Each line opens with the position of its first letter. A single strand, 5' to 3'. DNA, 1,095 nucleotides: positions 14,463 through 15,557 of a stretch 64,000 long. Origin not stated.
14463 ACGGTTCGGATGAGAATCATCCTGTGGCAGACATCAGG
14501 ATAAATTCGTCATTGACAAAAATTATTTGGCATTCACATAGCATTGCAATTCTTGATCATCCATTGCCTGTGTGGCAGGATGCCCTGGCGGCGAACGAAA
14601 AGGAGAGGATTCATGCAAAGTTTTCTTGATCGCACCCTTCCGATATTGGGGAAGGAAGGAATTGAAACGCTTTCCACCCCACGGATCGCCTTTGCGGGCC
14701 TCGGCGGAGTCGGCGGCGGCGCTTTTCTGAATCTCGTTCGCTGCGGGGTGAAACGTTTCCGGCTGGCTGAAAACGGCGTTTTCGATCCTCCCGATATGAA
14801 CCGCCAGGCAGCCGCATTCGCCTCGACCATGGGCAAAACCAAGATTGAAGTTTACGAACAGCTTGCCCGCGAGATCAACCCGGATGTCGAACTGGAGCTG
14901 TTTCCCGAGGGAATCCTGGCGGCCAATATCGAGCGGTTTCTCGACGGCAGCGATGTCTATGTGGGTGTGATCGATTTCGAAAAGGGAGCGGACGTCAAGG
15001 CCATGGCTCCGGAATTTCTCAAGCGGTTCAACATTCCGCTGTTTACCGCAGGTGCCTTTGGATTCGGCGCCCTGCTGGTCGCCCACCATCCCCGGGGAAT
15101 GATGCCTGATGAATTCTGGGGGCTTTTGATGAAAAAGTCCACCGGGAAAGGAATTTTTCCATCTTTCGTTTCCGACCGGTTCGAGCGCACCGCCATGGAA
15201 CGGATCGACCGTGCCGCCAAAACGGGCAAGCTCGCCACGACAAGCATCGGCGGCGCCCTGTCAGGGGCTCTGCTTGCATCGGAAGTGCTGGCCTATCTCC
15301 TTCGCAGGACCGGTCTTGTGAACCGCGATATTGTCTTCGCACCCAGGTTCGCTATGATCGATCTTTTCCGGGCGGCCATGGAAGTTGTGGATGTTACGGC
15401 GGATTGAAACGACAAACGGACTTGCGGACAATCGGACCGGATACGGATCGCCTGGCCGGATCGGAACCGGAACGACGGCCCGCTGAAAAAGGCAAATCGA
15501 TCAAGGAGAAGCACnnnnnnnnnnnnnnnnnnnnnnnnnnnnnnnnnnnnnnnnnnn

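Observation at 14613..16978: Unusual two-gene module: E1/ThiF-like adenylyltransferase plus zinc-ribbon PP-loop ATPase carrying a PqqD/RRE-like N-terminal extension, with no sugar-nucleotide context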

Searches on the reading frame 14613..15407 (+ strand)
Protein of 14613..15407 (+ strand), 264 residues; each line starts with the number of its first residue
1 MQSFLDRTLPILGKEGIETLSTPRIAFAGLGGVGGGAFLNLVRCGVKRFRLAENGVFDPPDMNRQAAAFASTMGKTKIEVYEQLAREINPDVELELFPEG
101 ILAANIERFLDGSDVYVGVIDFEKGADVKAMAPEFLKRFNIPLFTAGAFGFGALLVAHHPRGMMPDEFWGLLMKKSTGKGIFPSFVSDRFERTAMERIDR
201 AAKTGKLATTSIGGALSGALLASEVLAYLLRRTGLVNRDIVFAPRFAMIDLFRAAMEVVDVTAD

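Call 3: search_protein_families(library=pfam, proteins=[window:14613-15407:+], max_evalue=0.01)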
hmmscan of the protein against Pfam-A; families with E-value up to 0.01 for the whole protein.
window:14613-15407:+ (264 aa): 1 family
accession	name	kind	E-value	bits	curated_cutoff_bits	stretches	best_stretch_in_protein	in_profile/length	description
PF00899.27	ThiF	-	4.7e-24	85.3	28.1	1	9-261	7-229/238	ThiF family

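Call 4: search_protein_families(library=ncbifam, proteins=[window:14613-15407:+], max_evalue=0.01)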
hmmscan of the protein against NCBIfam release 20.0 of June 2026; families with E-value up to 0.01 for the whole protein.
window:14613-15407:+ (264 aa): 18 families
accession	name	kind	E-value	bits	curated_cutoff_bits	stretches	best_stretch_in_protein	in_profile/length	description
NF006077.0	PRK08223.1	equivalog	1.8e-44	151.9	266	1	6-255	12-259/296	hypothetical protein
NF011424.0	PRK14851.1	subfamily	5.8e-33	113.8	1170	1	6-172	27-192/679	hypothetical protein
NF011425.0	PRK14852.1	equivalog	2.8e-24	85.1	1337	1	7-176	317-485/989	hypothetical protein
NF006395.0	PRK08644.1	equivalog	1.9e-17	63.6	159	1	14-131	22-135/215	sulfur carrier protein ThiS adenylyltransferase ThiF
TIGR02354.1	thiF_fam2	equivalog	8e-16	58.5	152.2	1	17-132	16-127/200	thiamine biosynthesis protein ThiF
NF006444.0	PRK08762.1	equivalog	4.8e-13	48.5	449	1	9-121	134-246/387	molybdopterin-synthase adenylyltransferase MoeB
NF011696.0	PRK15116.1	equivalog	1.6e-12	47.6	304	1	11-150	19-156/268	tRNA cyclic N6-threonylcarbamoyladenosine(37) synthase TcdA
TIGR02356.1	adenyl_thiF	equivalog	2.1e-12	46.9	275.25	1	9-156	8-152/203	thiazole biosynthesis adenylyltransferase ThiF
NF006204.0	PRK08328.1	equivalog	1.2e-11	44.6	339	1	6-146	11-149/231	hypothetical protein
NF005646.0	PRK07411.1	equivalog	1.6e-09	37.4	633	1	9-118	25-134/390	molybdopterin-synthase adenylyltransferase MoeB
NF004111.0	PRK05600.1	equivalog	5.3e-09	35.7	437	1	9-117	28-136/371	ThiF family adenylyltransferase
NF004281.0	PRK05690.1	subfamily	7.6e-09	35.2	266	1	9-148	19-155/250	molybdopterin-synthase adenylyltransferase MoeB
NF047750.1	SAMPActivE1UbaA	equivalog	9.5e-09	35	450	1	12-121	22-131/270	SAMP-activating enzyme E1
TIGR02355.1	moeB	equivalog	3.9e-07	29.7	376.55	1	15-121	17-123/240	molybdopterin-synthase adenylyltransferase MoeB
NF005902.0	PRK07878.1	equivalog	8.9e-07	28.1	647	1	9-117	29-137/392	adenylyltransferase/sulfurtransferase MoeZ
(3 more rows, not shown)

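Call 52: find_homologous_proteins(query=window:14613-15407:+, max_evalue=1e-10)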
Query window:14613-15407:+ (264 aa): 292 proteins with E <= 1e-10 among 6376 candidates; the best 120 are listed.
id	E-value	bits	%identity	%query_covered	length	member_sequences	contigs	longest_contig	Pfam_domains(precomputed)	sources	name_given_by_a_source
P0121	1.4e-157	541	94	100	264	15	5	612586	PF00899.28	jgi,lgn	-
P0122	1.4e-141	489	84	100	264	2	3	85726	PF00899.28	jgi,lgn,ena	jgi:hypothetical protein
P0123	6.1e-141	486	84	100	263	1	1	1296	PF00899.28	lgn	-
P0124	4.1e-140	484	83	100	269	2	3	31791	PF00899.28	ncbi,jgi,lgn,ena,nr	ncbi:MAG: ThiF family adenylyltransferase [Desulfuromonas sp.]|nr:ThiF family adenylyltransferase [D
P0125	9.5e-140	483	82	99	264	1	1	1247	PF00899.28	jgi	jgi:tRNA threonylcarbamoyladenosine dehydratase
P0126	1.9e-139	482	83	100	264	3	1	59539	PF00899.28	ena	-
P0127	7.4e-138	476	82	99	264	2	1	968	PF00899.28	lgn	-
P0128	6.4e-137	473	80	100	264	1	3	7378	PF00899.28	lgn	-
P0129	2.1e-136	472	80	100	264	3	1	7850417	PF00899.28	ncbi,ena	-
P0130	3.4e-136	471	80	100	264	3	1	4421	PF00899.28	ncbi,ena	-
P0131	2.4e-135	468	80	100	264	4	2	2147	PF00899.28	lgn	-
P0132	7.6e-135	466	80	100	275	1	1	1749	PF00899.28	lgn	-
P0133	7.9e-134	463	79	100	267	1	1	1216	PF00899.28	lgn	-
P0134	1.0e-133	463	80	99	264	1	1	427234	PF00899.28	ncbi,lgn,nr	ncbi:MAG: thiamine biosynthesis protein ThiF [Syntrophaceae bacterium]|nr:thiamine biosynthesis prot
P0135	3.2e-132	458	79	99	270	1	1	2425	PF00899.28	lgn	-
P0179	1.0e-99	351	62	95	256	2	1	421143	PF00899.28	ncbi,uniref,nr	ncbi:MAG: ThiF family adenylyltransferase [Methanoregula sp.]|uniref:ThiF family adenylyltransferase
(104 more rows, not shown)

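Call 53: find_encoding_contigs(protein=P0129, flank=7000, max_places=1)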
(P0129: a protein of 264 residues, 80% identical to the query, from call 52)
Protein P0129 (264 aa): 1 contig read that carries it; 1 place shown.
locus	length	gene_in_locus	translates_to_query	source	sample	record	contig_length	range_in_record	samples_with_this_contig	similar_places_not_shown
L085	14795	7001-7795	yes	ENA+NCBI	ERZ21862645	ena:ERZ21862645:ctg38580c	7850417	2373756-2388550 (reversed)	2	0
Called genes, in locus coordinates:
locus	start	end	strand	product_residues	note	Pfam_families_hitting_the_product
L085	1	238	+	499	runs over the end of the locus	PF13546:DDE_5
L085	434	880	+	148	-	PF03050:DDE_Tnp_IS66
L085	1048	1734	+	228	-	PF14236:DruA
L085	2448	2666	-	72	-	-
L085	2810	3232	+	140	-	PF01582:TIR, PF08937:ThsB_TIR (weak), PF13676:TIR_2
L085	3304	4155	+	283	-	-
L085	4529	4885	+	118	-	PF06296:RelE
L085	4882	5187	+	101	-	PF15731:MqsA_antitoxin (weak), PF01381:HTH_3 (weak)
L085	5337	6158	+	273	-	PF01209:Ubie_methyltran, PF13489:Methyltransf_23, PF13847:Methyltransf_31, PF08241:Methyltransf_11, PF08242:Methyltransf_12, PF13649:Methyltransf_25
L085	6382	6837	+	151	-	-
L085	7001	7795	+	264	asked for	PF00899:ThiF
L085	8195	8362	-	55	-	-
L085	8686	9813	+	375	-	PF13391:HNH_2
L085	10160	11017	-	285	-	PF04986:Y2_Tnp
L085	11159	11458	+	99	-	-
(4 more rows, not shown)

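Call 54: find_encoding_contigs(protein=P0179, flank=7000, max_places=1)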
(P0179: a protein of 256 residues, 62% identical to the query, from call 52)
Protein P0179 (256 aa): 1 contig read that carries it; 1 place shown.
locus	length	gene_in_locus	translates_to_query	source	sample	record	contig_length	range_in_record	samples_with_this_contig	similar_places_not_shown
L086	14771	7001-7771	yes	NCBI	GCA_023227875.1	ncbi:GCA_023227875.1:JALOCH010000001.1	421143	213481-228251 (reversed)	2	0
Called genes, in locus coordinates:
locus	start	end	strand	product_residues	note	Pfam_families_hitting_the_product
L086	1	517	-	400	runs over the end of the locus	PF01940:DUF92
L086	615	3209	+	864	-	PF00133:tRNA-synt_1, PF09334:tRNA-synt_1g, PF08264:Anticodon_1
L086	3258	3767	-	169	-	-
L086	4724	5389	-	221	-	-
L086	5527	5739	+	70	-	-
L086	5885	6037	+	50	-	-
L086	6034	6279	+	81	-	-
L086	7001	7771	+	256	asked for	PF00899:ThiF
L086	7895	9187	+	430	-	-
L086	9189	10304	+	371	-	PF00155:Aminotran_1_2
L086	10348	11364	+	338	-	PF00583:Acetyltransf_1 (weak)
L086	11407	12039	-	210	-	PF02223:Thymidylate_kin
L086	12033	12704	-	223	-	PF00977:His_biosynth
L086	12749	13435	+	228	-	PF04476:4HFCP_synth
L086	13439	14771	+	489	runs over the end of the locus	PF00478:IMPDH, PF00571:CBS, PF00977:His_biosynth (faint), PF01070:FMN_dh, PF03060:NMO (weak)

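Call 55: find_encoding_contigs(protein=P0134, flank=7000, max_places=1)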
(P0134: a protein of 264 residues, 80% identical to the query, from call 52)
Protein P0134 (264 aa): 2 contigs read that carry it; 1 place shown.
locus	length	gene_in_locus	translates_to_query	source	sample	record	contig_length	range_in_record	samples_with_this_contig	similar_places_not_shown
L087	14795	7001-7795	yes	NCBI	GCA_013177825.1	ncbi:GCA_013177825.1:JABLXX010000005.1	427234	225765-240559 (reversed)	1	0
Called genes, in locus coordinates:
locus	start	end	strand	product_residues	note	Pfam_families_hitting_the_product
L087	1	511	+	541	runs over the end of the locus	PF00501:AMP-binding, PF13193:AMP-binding_C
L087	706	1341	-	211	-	PF00440:TetR_N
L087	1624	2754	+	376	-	PF13484:Fer4_16, PF13646:HEAT_2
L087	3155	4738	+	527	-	PF08668:HDOD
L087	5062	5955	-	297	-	PF01210:NAD_Gly3P_dh_N (weak), PF02737:3HCDH_N, PF03446:NAD_binding_2 (faint), PF00725:3HCDH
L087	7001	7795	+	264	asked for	PF00899:ThiF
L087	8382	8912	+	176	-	PF00440:TetR_N (weak)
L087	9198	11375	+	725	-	PF13549:ATP-grasp_5, PF13380:CoA_binding_2, PF13607:Succ_CoA_lig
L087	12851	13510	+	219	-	-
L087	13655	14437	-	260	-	PF01149:Fapy_DNA_glyco, PF06831:H2TH, PF06827:zf-FPG_IleRS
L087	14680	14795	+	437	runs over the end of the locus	PF04055:Radical_SAM, PF12544:LAM_C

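Call 66: search_solved_structures(query=window:14613-15407:+, max_evalue=0.001)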
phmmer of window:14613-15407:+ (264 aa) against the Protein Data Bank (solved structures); distinct sequences matched with E-value up to 0.001: 22.
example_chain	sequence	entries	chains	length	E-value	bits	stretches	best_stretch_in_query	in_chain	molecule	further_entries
4d7a_A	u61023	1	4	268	6.6e-10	42.3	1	8-150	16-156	TRNA THREONYLCARBAMOYLADENOSINE DEHYDRATASE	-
4yed_A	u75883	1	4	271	6.8e-10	42.3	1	8-150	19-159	tRNA threonylcarbamoyladenosine dehydratase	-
4d79_A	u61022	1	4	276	7.1e-10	42.2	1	8-150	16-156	TRNA THREONYLCARBAMOYLADENOSINE DEHYDRATASE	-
4rdh_A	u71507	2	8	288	7.9e-10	42.1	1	8-150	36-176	tRNA threonylcarbamoyladenosine dehydratase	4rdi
1zud_1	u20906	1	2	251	4.1e-08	36.5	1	13-158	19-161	Adenylyltransferase thiF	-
1zfn_A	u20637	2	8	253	4.2e-08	36.4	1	13-158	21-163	Adenylyltransferase thiF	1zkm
1y8q_A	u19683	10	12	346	2.7e-06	30.5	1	5-154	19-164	Ubiquitin-like 1 activating enzyme E1A | SUMO-activating enzyme subunit 1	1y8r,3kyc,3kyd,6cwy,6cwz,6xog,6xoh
8vy5_A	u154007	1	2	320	2.8e-06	30.5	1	5-156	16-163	SUMO-activating enzyme subunit 1, N-terminally processed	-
9dqb_A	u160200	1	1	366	3e-06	30.3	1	5-154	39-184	SUMO-activating enzyme subunit 1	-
9if6_A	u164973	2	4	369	3e-06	30.3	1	5-154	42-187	SUMO-activating enzyme subunit 1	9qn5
3guc_A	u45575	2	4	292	3.4e-06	30.2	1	18-112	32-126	Ubiquitin-like modifier-activating enzyme 5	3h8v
6h78_A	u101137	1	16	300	3.6e-06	30.1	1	18-112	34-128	Ubiquitin-like modifier-activating enzyme 5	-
5iaa_A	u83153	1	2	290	3.7e-06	30.1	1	18-112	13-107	Ubiquitin-like modifier-activating enzyme 5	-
8ide_A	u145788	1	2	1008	3.8e-06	30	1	11-101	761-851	N(6)-L-threonylcarbamoyladenine synthase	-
6h77_A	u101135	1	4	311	3.9e-06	30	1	18-112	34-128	Ubiquitin-like modifier-activating enzyme 5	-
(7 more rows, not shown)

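Call 67: search_protein_families(library=padloc, proteins=[window:14613-15407:+], max_evalue=0.01)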
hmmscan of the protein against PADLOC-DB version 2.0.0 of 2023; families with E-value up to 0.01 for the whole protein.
window:14613-15407:+ (264 aa): 9 families
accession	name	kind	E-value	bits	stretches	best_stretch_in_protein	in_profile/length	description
PDLC00855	E1-E2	-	2.4e-06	24.9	1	18-95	298-374/579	E1-E2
PDLC00852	E1-E2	-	7.7e-06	22.8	1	19-113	323-412/546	E1-E2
PDLC00850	E1-E2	-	3.6e-05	20.4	1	14-104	307-395/566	E1-E2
PDLC00837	E1-E2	-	0.00019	18.3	1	16-101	319-407/593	E1-E2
PDLC00849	E1-E2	-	0.00024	17.9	1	16-103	327-413/582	E1-E2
PDLC00828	E1-E2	-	0.002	15.4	1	16-110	169-264/431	E1-E2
PDLC00844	E1-E2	-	0.0031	14.2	1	18-83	272-336/489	E1-E2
PDLC00832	E1-E2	-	0.0055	12.9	1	17-93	333-408/588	E1-E2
PDLC00829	E1-E2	-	0.0092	13.1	0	17-121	166-271/426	E1-E2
